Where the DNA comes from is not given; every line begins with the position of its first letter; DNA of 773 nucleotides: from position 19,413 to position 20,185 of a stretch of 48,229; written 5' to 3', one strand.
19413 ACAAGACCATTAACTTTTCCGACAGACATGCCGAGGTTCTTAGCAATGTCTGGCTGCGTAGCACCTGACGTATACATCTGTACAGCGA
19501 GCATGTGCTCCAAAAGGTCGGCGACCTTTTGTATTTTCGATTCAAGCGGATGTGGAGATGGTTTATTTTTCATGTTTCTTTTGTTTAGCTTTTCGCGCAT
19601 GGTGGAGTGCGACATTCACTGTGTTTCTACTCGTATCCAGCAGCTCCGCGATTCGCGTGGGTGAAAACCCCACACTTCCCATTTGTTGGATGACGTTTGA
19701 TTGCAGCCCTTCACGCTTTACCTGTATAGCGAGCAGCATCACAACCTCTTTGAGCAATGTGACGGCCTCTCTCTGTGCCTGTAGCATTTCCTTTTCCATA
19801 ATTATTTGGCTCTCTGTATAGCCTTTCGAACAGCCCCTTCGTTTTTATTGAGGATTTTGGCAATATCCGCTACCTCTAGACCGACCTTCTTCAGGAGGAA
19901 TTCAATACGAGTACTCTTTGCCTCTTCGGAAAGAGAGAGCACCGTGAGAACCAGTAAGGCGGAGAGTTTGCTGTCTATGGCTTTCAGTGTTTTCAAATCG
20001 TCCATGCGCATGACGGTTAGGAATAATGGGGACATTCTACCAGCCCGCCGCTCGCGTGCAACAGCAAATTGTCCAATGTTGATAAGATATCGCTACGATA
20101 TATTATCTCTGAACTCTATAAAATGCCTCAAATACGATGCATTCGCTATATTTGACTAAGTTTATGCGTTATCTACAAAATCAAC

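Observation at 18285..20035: Orphan five-gene cassette on a tRNA-adjacent AT-rich island: four tandem paralogous mini-HTH proteins plus a 291-aa nuclease-like protein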

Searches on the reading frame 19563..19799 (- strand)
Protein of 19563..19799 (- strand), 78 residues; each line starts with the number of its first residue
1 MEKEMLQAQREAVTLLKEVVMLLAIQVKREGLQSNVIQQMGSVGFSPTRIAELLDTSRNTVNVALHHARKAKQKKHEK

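Call 4: search_protein_families(library=pfam, proteins=[window:19563-19799:-], max_evalue=1)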
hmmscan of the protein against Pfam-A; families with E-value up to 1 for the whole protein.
window:19563-19799:- (78 aa): 6 families
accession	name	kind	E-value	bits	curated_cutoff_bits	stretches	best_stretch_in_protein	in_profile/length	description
PF08281.18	Sigma70_r4_2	-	4.8e-06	26.6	25.7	1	44-71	26-53/54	Sigma-70, region 4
PF13384.12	HTH_23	-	0.0011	19.2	24.6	1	44-67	17-40/50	Homeodomain-like domain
PF07638.17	Sigma70_ECF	-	0.021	15.2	21.1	1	9-76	119-182/185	ECF sigma factor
PF13545.12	HTH_Crp_2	-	0.029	14.8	27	1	43-71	21-49/70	Crp-like helix-turn-helix domain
PF06056.18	Terminase_5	-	0.041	14.3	20.3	1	44-62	13-31/58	Putative ATPase subunit of terminase (gpP-like)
PF12840.13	HTH_20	-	0.11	13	27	1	36-62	9-36/51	Helix-turn-helix domain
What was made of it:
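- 19563..19799 (-): S2, class A mini-HTH (78 aa). Sigma70_r4_2, 26.6 bits (call 4).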

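Call 5: search_protein_families(library=padloc, proteins=[window:19563-19799:-], max_evalue=1)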
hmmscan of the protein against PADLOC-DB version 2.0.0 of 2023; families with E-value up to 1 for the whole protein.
window:19563-19799:- (78 aa): 0 families

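Call 6: search_protein_families(library=phrogs, proteins=[window:19563-19799:-], max_evalue=1)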
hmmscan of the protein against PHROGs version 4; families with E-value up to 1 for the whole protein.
window:19563-19799:- (78 aa): 5 families
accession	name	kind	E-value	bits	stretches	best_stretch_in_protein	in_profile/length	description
phrog_3855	-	DNA, RNA and nucleotide metabolism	0.005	18.2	1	32-75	67-110/115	HTH DNA binding protein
phrog_1740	-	transcription regulation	0.03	13.8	1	32-77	172-217/567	RNA polymerase sigma factor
phrog_664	-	DNA, RNA and nucleotide metabolism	0.047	14.5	1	22-69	33-77/210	DNA binding protein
phrog_125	-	DNA, RNA and nucleotide metabolism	0.089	13.3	1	33-77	168-212/254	DNA invertase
phrog_141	-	head and packaging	0.19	12.1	0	42-69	13-40/183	terminase small subunit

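Call 7: search_protein_families(library=ncbifam, proteins=[window:19563-19799:-], max_evalue=1)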
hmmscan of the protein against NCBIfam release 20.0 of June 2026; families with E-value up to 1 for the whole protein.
window:19563-19799:- (78 aa): 10 families
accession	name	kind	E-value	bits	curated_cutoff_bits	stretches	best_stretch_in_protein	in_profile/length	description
NF009170.0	PRK12517.1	subfamily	0.00028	20.4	197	1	10-74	116-174/188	RNA polymerase sigma factor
NF058625.1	sigma_PG0214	equivalog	0.0053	16.5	130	1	33-75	118-160/170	GFO_1088 family ECF-type sigma factor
NF006089.0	PRK08241.1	subfamily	0.0064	15.6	240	1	43-75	171-203/343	RNA polymerase subunit sigma-70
TIGR02950.1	SigM_subfam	subfamily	0.013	15.4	147.95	1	25-75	108-157/159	RNA polymerase sigma factor, SigM family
NF008521.0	PRK11448.1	equivalog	0.023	12.7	729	1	14-74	44-104/1123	type I restriction-modification system endonuclease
TIGR02960.1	SigX5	hypoth_equivalog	0.025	13.8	264.75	1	21-72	136-186/322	RNA polymerase sigma-70 factor, TIGR02960 family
TIGR02937.1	sigma70-ECF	superfamily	0.041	13.5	42.9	1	44-72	133-161/165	sigma-70 family RNA polymerase sigma factor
TIGR02947.1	SigH_actino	hypoth_equivalog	0.067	12.9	251.55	1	8-74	112-177/193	RNA polymerase sigma-70 factor, TIGR02947 family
NF002620.0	PRK02277.1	subfamily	0.07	12.8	115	1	38-76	12-50/201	orotate phosphoribosyltransferase-like protein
NF040468.1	blaECM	exception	0.21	10.8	640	1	25-70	85-129/303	ECM family subclass B3 metallo-beta-lactamase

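Call 82: find_homologous_proteins(query=window:19563-19799:-, max_evalue=0.001)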
Query window:19563-19799:- (78 aa): 42 proteins with E <= 0.001 among 42 candidates.
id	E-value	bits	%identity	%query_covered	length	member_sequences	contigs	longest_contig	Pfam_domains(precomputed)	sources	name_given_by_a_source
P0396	2.5e-40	152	100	100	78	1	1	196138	PF08281.19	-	-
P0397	1.6e-31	125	79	100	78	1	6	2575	-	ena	-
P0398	4.0e-21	92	72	88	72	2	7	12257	PF08281.19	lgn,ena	-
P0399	7.3e-21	91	72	88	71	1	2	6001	PF08281.19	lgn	-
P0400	2.3e-20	89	65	88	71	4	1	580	PF08281.19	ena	-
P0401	3.8e-20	89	71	96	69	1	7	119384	PF08281.19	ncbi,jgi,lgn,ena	jgi:DNA-directed RNA polymerase specialized sigma24 family protein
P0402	5.2e-20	88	65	100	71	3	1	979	PF08281.19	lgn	-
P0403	9.3e-20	87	77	78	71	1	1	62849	PF08281.19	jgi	jgi:DNA-directed RNA polymerase specialized sigma24 family protein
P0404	1.4e-19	87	72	95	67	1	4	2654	PF08281.19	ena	-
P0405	1.8e-19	87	64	100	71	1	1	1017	PF08281.19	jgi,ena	-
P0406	2.5e-19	86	71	92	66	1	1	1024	PF08281.19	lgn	-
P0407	4.3e-19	85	65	100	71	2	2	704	PF08281.19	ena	-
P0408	5.0e-19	85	67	94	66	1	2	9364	PF08281.19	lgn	-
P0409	5.4e-19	85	75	78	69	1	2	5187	PF08281.19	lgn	-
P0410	5.9e-19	85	68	96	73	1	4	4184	PF08281.19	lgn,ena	-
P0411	6.3e-19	85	74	69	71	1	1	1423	PF08281.19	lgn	-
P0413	1.1e-18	84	64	96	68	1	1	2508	PF08281.19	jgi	jgi:predicted transcriptional regulator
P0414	1.2e-18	84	66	90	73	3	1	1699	PF08281.19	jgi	jgi:DNA-binding CsgD family transcriptional regulator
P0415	1.8e-18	83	67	96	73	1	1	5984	PF08281.19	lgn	-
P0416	2.6e-18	83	64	100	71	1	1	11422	PF08281.19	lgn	-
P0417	3.0e-18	83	67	96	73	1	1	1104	PF08281.19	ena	-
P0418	3.0e-18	83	67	94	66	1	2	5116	PF08281.19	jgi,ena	-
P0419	3.2e-18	83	63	100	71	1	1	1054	PF08281.19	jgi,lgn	jgi:hypothetical protein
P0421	5.4e-18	82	67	96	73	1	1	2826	PF08281.19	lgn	-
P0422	5.4e-18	82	70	81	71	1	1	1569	PF08281.19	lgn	-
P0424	8.7e-17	78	65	96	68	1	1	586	PF08281.19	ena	-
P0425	1.0e-16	78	73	77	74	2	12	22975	PF08281.19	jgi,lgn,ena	-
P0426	1.1e-16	78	65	96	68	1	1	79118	PF08281.19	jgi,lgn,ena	-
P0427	1.3e-16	78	65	96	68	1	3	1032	PF08281.19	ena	-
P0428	2.0e-16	77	78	71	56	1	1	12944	PF08281.19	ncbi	-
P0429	2.4e-16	77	65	96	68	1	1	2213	PF08281.19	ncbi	-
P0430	3.7e-16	76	63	100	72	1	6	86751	-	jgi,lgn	jgi:DNA-directed RNA polymerase specialized sigma24 family protein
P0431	6.6e-16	75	65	96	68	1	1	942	PF08281.19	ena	-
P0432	8.5e-16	75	65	96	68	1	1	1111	PF08281.19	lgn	-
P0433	1.5e-15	74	64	96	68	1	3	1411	PF08281.19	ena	-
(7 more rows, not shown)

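Call 83: find_encoding_contigs(protein=P0401, flank=3000, max_places=2)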
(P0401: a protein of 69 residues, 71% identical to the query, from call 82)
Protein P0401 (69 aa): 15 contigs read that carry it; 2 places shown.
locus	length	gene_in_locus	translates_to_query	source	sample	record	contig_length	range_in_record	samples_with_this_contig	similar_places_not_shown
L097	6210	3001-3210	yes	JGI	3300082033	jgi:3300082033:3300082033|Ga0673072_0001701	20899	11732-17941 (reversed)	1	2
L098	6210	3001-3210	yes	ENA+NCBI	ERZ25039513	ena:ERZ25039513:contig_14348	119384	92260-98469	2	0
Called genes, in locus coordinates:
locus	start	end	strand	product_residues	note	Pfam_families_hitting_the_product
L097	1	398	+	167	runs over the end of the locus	PF20589:DUF6790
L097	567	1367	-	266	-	PF00497:SBP_bac_3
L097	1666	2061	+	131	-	-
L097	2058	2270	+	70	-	-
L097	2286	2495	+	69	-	-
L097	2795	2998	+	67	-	PF08281:Sigma70_r4_2 (weak)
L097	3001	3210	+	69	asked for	PF08281:Sigma70_r4_2 (weak)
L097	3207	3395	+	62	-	-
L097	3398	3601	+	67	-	-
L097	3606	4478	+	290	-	-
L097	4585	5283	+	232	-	PF02586:SRAP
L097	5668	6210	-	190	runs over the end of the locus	-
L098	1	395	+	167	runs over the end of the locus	PF20589:DUF6790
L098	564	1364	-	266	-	PF00497:SBP_bac_3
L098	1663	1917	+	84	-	-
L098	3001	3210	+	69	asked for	PF08281:Sigma70_r4_2 (weak)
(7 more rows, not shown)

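Call 84: find_encoding_contigs(protein=P0430, flank=3000, max_places=2)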
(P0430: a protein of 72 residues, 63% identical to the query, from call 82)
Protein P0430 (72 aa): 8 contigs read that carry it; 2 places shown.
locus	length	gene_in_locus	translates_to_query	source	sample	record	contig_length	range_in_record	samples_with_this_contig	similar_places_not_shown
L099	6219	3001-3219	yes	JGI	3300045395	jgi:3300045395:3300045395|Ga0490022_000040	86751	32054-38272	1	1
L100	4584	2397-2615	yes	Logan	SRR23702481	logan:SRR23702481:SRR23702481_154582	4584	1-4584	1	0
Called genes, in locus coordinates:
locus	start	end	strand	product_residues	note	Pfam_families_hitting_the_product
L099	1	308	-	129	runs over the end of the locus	PF07237:DUF1428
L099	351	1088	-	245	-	-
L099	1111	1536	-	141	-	PF08818:DUF1801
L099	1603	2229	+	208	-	-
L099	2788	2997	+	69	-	-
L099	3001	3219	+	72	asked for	-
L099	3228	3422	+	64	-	-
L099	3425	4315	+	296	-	-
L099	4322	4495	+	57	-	-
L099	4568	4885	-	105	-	-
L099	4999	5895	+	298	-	PF01551:Peptidase_M23, PF01471:PG_binding_1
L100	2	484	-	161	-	?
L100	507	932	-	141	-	PF08818:DUF1801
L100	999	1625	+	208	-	-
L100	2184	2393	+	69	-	-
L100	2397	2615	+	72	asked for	-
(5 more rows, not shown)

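Call 85: find_encoding_contigs(protein=P0426, flank=3000, max_places=2)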
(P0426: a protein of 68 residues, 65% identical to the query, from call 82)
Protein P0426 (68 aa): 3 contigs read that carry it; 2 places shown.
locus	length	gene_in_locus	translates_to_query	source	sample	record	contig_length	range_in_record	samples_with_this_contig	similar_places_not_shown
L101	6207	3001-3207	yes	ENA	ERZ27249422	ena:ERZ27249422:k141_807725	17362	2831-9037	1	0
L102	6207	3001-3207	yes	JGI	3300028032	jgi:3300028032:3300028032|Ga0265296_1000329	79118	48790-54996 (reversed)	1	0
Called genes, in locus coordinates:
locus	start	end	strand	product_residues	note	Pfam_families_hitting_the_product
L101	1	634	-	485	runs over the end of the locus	PF00005:ABC_tran, PF02463:SMC_N (faint), PF03193:RsgA_GTPase (faint), PF13476:AAA_23 (faint), PF13555:AAA_29 (faint), PF13304:AAA_21 (faint), PF13401:AAA_22 (faint), PF00005:ABC_tran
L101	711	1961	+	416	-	PF00890:FAD_binding_2 (weak), PF01134:GIDA (faint), PF01262:AlaDh_PNT_C (weak), PF01266:DAO (faint), PF03486:HI0933_like, PF07992:Pyr_redox_2, PF12831:FAD_oxidored, PF22780:HI0933_like_1st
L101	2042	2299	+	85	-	PF02201:SWIB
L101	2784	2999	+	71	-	PF08281:Sigma70_r4_2 (weak)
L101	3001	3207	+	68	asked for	PF08281:Sigma70_r4_2 (weak)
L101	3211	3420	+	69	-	-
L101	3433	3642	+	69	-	-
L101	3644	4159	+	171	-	-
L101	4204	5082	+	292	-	-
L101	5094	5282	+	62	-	-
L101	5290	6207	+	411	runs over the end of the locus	PF03235:GmrSD_N, PF01844:HNH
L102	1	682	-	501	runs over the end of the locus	PF03193:RsgA_GTPase (faint), PF00005:ABC_tran, PF02463:SMC_N (faint), PF13476:AAA_23 (faint), PF13555:AAA_29 (faint), PF13304:AAA_21 (faint), PF13401:AAA_22 (faint), PF00005:ABC_tran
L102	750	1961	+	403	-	PF03486:HI0933_like, PF22780:HI0933_like_1st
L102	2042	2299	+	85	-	PF02201:SWIB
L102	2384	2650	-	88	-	-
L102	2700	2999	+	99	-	PF08281:Sigma70_r4_2 (weak)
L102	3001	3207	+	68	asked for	PF08281:Sigma70_r4_2 (weak)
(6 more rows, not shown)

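Call 94: search_protein_families(library=pfam, proteins=[L101:3644-4159:+, L101:5290-6207:+, L097:1666-2061:+], max_evalue=0.001)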
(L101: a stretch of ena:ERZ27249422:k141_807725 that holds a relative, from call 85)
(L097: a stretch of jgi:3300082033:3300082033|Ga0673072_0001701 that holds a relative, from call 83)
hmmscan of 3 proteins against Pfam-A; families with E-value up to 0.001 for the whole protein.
L101:3644-4159:+ (171 aa): 0 families

L101:5290-6207:+ (306 aa): 1 family
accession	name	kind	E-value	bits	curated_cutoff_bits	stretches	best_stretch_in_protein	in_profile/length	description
PF03235.19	GmrSD_N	-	2.8e-19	70.5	33.2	1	21-154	12-196/199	GmrSD restriction endonuclease, N-terminal domain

L097:1666-2061:+ (131 aa): 0 families
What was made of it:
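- GmrSD lies next to L101 (call 94).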

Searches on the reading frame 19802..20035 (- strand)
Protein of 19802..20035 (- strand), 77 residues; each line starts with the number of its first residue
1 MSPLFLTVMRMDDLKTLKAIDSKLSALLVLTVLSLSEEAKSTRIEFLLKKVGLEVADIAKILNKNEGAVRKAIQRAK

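Call 4: search_protein_families(library=pfam, proteins=[window:19802-20035:-], max_evalue=1)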
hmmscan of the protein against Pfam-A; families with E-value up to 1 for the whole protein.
window:19802-20035:- (77 aa): 3 families
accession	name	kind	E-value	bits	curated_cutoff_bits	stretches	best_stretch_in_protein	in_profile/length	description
PF08281.18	Sigma70_r4_2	-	1.9e-06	27.8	25.7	1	45-77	18-51/54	Sigma-70, region 4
PF03444.21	HrcA_DNA-bdg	-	0.018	15.1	21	1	55-75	26-46/79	Winged helix-turn-helix transcription repressor, HrcA DNA-binding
PF13384.12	HTH_23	-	0.025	14.8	24.6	1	46-75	10-40/50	Homeodomain-like domain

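Call 5: search_protein_families(library=padloc, proteins=[window:19802-20035:-], max_evalue=1)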
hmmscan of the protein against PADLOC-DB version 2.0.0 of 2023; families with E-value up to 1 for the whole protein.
window:19802-20035:- (77 aa): 2 families
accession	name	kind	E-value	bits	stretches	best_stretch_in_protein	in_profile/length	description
PDLC04760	PDC-M64C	-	0.006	14.9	1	41-72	28-59/93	-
PDLC04758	PDC-M64B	-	0.015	13.7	1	41-71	32-62/123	-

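Call 6: search_protein_families(library=phrogs, proteins=[window:19802-20035:-], max_evalue=1)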
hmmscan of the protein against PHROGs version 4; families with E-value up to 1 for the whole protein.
window:19802-20035:- (77 aa): 4 families
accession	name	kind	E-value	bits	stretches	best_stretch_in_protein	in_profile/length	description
phrog_9628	-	unknown function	0.029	15.3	1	42-75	8-42/133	-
phrog_2655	-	integration and excision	0.13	12.9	1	35-76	98-138/181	excisionase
phrog_6058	-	unknown function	0.22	12.3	1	42-75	16-47/113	-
phrog_35584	-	unknown function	0.27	12.8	1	11-45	7-38/62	-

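Call 7: search_protein_families(library=ncbifam, proteins=[window:19802-20035:-], max_evalue=1)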
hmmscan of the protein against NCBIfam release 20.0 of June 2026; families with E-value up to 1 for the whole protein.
window:19802-20035:- (77 aa): 7 families
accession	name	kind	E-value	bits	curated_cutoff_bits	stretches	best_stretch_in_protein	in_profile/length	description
NF007214.0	PRK09636.1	subfamily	8.6e-06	25.1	271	1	17-77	100-156/293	RNA polymerase sigma factor SigJ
TIGR02957.1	SigX4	subfamily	0.00041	19.6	323.25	1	31-77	102-149/281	RNA polymerase sigma-70 factor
TIGR02952.1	Sig70_famx2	equivalog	0.0055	16.6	206.45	1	49-75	135-161/170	ECF subfamily RNA polymerase sigma factor, BldN family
TIGR02954.1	Sig70_famx3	hypoth_equivalog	0.018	14.8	188.5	1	17-77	104-160/170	RNA polymerase sigma-70 factor, TIGR02954 family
NF005217.0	PRK06704.1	equivalog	0.033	14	256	1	31-76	112-156/228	RNA polymerase subunit sigma-70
NF058625.1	sigma_PG0214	equivalog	0.033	13.9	130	1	51-76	127-153/170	GFO_1088 family ECF-type sigma factor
TIGR02937.1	sigma70-ECF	superfamily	0.083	12.5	42.9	1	49-77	132-158/165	sigma-70 family RNA polymerase sigma factor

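Call 59: list_cluster_members(proteins=[L051:3989-4867:+, L087:3989-4867:+, L016:3989-4879:+, P0005, L051:3798-3986:+, window:19802-20032:-, window:19563-19796:-])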
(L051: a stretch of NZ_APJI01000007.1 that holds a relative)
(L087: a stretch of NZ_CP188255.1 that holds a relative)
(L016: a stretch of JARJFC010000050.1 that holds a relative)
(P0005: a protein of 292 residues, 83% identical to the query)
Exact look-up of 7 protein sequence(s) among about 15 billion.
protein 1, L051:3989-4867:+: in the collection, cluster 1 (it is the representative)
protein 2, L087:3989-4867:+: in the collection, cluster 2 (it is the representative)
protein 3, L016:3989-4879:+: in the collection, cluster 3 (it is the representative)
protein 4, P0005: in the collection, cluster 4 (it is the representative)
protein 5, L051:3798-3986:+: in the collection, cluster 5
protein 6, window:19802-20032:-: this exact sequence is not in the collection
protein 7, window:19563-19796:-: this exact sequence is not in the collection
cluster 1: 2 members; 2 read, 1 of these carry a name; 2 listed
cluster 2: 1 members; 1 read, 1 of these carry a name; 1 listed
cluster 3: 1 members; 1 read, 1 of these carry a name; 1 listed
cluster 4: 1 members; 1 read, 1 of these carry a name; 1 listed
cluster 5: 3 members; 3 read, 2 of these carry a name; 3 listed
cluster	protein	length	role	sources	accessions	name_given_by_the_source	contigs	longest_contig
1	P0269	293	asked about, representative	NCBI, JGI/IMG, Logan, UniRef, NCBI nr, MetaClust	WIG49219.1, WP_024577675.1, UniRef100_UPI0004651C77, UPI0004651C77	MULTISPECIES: hypothetical protein [unclassified Afipia] | hypothetical protein | hypothetical protein n=1 Tax=unclassified Afipia TaxID=2642050 RepID=UPI0004651C77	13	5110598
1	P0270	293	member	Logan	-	-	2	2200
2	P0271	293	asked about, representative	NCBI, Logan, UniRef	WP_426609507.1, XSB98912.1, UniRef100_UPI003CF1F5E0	hypothetical protein [Bradyrhizobium sp. McL0616] | hypothetical protein n=1 Tax=Bradyrhizobium sp. McL0616 TaxID=3415674 RepID=UPI003CF1F5E0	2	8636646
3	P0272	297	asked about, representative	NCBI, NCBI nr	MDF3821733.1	hypothetical protein P3G55_17645 [Leptospira sp. 96542] | hypothetical protein [Leptospira sp. 96542]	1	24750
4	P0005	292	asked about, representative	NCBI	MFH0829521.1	MAG: hypothetical protein V1907_05125 [Candidatus Kerfeldbacteria bacterium]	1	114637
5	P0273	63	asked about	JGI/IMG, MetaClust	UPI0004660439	predicted transcriptional regulator | status=active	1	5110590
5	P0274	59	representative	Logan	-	-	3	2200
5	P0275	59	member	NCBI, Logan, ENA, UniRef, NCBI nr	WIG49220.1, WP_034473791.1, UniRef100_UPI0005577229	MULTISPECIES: hypothetical protein [unclassified Afipia] | hypothetical protein n=1 Tax=unclassified Afipia TaxID=2642050 RepID=UPI0005577229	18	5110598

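Call 93: search_protein_families(library=pfam, alignment_id=A5, max_evalue=0.001)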
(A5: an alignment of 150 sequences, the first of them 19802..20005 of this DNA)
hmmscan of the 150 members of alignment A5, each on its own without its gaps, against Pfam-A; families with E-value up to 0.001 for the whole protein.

A. member 1, window:19802-20005:- (67 aa): 1 family
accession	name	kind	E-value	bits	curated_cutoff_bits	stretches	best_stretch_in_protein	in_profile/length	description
PF08281.18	Sigma70_r4_2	-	1.4e-06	28.2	25.7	1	34-67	17-51/54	Sigma-70, region 4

B. families by the number of members that match (of 150 scanned): 24 families
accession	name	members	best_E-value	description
PF13384.12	HTH_23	28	1.2e-06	Homeodomain-like domain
PF08281.18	Sigma70_r4_2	22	7.7e-08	Sigma-70, region 4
PF01381.28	HTH_3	9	2.1e-05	Helix-turn-helix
PF13936.12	HTH_38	8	3.7e-05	Helix-turn-helix domain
PF00196.25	GerE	6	2e-05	Bacterial regulatory proteins, luxR family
PF13545.12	HTH_Crp_2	4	4.4e-06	Crp-like helix-turn-helix domain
PF13412.12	HTH_24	4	5.8e-05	Winged helix-turn-helix DNA-binding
PF12802.13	MarR_2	4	0.00011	MarR family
PF01371.25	Trp_repressor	3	1.3e-06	Trp repressor protein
PF13744.12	HTH_37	3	1.8e-05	Helix-turn-helix domain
PF07506.17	RepB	3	0.00034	RepB plasmid partitioning protein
PF02796.21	HTH_7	2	9.1e-05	Helix-turn-helix domain of resolvase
PF04545.22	Sigma70_r4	2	0.00017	Sigma-70, region 4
PF13518.12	HTH_28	2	0.00027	Helix-turn-helix domain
PF13542.12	HTH_Tnp_ISL3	2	0.00031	Helix-turn-helix domain of transposase family ISL3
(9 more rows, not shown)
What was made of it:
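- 19802..20005 (-): S1, class A mini-HTH (67 aa; the ORF could extend to 20035). Sigma70_r4_2, 27.8-28.2 bits, above the gathering score (calls 4, 93).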
